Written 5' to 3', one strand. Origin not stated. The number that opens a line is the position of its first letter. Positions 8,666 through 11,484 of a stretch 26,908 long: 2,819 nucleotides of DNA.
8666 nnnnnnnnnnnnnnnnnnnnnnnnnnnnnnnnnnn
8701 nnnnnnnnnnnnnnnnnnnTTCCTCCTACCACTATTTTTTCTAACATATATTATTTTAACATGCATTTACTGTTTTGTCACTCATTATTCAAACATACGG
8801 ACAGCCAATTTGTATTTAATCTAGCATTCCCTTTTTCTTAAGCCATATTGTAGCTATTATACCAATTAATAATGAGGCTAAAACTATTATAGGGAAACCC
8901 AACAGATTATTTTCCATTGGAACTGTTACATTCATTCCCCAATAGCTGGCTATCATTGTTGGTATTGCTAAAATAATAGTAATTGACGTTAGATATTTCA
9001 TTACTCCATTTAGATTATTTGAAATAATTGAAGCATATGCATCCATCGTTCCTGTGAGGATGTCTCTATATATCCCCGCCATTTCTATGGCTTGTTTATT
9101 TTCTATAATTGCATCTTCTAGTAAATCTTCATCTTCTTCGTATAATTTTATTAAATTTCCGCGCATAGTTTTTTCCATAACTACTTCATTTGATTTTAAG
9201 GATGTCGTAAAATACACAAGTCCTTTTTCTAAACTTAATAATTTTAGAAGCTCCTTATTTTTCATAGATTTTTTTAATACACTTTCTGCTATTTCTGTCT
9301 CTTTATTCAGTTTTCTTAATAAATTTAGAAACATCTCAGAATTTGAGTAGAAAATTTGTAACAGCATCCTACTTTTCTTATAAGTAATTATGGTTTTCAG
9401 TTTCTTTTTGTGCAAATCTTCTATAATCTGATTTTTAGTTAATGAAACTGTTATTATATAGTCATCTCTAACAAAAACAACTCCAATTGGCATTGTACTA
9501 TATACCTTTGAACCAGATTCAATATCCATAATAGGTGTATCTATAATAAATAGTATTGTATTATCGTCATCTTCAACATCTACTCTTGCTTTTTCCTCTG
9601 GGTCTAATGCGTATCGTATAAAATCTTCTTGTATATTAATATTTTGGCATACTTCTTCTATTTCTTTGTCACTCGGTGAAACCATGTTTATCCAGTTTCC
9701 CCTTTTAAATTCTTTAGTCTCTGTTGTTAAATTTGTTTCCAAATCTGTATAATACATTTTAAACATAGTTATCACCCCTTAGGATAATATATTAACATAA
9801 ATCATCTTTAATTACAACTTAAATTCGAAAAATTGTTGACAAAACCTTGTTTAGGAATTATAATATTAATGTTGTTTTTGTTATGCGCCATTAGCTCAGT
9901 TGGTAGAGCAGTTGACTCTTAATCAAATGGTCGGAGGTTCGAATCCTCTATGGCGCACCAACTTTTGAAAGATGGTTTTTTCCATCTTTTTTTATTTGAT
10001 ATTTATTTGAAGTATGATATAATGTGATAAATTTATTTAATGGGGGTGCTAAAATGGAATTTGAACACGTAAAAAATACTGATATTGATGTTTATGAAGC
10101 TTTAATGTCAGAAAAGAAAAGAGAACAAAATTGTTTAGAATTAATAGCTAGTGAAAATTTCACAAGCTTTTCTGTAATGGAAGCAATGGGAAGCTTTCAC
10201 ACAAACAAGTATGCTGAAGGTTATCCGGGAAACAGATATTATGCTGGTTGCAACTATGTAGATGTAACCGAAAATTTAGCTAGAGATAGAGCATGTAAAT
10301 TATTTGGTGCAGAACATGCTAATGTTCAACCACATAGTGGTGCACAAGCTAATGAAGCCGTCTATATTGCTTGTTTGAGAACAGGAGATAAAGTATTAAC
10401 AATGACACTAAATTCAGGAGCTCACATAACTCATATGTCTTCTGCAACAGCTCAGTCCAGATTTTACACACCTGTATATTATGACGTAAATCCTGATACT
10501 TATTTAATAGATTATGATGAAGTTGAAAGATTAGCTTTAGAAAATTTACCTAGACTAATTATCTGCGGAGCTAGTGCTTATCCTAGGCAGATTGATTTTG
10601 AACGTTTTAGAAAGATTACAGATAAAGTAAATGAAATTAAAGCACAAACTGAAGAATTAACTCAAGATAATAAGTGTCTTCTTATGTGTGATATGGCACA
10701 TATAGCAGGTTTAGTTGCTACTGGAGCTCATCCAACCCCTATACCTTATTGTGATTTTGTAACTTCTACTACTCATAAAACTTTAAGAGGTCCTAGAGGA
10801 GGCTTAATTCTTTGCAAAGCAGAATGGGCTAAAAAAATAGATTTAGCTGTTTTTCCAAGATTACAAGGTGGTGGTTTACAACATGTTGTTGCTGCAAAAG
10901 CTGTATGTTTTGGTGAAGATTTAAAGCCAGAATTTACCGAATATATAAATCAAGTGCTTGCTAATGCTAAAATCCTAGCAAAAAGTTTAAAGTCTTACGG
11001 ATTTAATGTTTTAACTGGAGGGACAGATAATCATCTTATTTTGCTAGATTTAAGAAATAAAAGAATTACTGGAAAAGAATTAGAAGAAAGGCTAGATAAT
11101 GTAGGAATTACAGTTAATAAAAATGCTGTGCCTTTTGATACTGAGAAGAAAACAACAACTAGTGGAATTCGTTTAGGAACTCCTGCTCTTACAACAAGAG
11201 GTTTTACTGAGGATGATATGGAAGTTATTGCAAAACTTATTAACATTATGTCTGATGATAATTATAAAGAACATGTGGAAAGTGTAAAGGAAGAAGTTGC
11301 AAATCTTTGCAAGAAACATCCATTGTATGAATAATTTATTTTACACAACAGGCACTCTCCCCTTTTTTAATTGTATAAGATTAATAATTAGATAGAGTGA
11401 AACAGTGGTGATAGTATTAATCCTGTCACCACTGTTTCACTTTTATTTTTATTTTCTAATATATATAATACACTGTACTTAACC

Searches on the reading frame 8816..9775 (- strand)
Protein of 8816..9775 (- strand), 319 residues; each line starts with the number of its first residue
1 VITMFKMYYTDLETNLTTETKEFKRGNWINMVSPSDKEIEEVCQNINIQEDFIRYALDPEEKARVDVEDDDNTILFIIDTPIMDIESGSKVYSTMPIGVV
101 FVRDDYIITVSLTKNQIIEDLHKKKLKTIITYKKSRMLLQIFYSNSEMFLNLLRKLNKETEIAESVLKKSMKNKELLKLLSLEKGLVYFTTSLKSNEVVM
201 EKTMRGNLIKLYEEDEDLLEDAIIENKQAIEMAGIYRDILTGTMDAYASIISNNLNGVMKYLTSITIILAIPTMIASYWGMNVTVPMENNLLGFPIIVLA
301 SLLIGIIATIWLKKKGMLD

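Call 81: search_protein_families(library=pfam, proteins=[window:8816-9775:-], max_evalue=0.0001)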
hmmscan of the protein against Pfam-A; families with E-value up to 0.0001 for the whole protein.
window:8816-9775:- (319 aa): 1 family
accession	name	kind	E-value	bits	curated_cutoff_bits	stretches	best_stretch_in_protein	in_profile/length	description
PF01544.23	CorA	-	2.4e-51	175.2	27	1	26-314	4-292/292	CorA-like Mg2+ transporter protein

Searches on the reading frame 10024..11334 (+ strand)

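Call 81: search_protein_families(library=pfam, proteins=[window:10024-11334:+], max_evalue=0.0001)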
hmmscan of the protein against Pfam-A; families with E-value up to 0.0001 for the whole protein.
window:10024-11334:+ (436 aa): 3 families
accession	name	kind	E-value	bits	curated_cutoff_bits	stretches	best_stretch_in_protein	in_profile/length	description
PF00464.25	SHMT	-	2.5e-145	484.5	27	1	17-406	2-399/399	Serine hydroxymethyltransferase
PF00155.27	Aminotran_1_2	-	1.3e-11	44.7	19.7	0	83-171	44-137/361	Aminotransferase class I and II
PF01212.27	Beta_elim_lyase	-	9.3e-07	28.9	27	1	85-366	36-274/288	Beta-eliminating lyase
